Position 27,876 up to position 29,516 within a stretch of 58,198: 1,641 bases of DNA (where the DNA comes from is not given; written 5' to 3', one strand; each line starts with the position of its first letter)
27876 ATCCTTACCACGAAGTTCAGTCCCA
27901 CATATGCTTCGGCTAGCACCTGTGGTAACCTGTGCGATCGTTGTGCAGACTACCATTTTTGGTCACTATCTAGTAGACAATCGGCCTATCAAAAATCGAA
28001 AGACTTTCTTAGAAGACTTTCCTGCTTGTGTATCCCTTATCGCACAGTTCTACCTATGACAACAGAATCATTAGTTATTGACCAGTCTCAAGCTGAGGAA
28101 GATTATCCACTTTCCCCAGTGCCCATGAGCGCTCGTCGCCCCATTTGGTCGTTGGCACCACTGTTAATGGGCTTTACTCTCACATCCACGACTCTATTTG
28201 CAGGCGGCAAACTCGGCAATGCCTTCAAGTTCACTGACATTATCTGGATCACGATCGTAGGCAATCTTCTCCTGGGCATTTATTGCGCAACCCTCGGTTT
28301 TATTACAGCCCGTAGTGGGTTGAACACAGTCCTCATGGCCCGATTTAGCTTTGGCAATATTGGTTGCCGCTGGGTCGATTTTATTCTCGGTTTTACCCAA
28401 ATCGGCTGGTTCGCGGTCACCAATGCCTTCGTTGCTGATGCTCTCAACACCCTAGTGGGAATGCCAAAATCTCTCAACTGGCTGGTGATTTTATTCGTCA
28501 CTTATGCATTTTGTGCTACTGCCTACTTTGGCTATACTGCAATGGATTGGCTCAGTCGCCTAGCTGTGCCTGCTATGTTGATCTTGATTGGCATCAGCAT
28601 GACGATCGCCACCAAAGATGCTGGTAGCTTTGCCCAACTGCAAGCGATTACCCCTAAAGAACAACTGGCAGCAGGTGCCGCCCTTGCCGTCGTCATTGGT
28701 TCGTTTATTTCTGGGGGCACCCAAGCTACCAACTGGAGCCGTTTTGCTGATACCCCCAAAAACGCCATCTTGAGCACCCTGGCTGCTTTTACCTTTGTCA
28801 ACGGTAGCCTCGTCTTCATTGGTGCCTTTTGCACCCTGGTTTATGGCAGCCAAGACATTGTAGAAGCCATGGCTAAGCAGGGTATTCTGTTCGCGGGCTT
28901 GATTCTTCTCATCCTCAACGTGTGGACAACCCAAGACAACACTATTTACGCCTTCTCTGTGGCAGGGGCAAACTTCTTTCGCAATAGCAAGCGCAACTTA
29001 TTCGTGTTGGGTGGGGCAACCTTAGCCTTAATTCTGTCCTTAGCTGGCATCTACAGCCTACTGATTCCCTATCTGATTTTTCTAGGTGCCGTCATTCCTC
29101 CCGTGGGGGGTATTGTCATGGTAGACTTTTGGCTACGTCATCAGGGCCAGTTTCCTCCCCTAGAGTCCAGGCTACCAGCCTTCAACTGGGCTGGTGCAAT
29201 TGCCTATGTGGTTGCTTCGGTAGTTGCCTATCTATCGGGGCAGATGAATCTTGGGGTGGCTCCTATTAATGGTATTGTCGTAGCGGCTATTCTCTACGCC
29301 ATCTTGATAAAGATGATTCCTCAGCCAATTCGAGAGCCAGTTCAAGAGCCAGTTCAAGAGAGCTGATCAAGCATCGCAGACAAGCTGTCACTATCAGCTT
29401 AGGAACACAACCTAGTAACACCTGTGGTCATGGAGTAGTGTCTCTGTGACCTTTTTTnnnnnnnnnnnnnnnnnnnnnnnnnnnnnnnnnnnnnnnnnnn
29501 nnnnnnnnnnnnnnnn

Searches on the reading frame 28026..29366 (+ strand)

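Call 79: search_protein_families(library=pfam, proteins=[window:28026-29366:+], max_evalue=0.00001)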
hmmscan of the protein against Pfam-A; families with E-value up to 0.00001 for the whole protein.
window:28026-29366:+ (446 aa): 1 family
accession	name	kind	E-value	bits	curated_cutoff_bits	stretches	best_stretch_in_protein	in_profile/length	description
PF02133.21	Transp_cyt_pur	-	5.8e-21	75.2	23.5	1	31-401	1-413/440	Permease for cytosine/purines, uracil, thiamine, allantoin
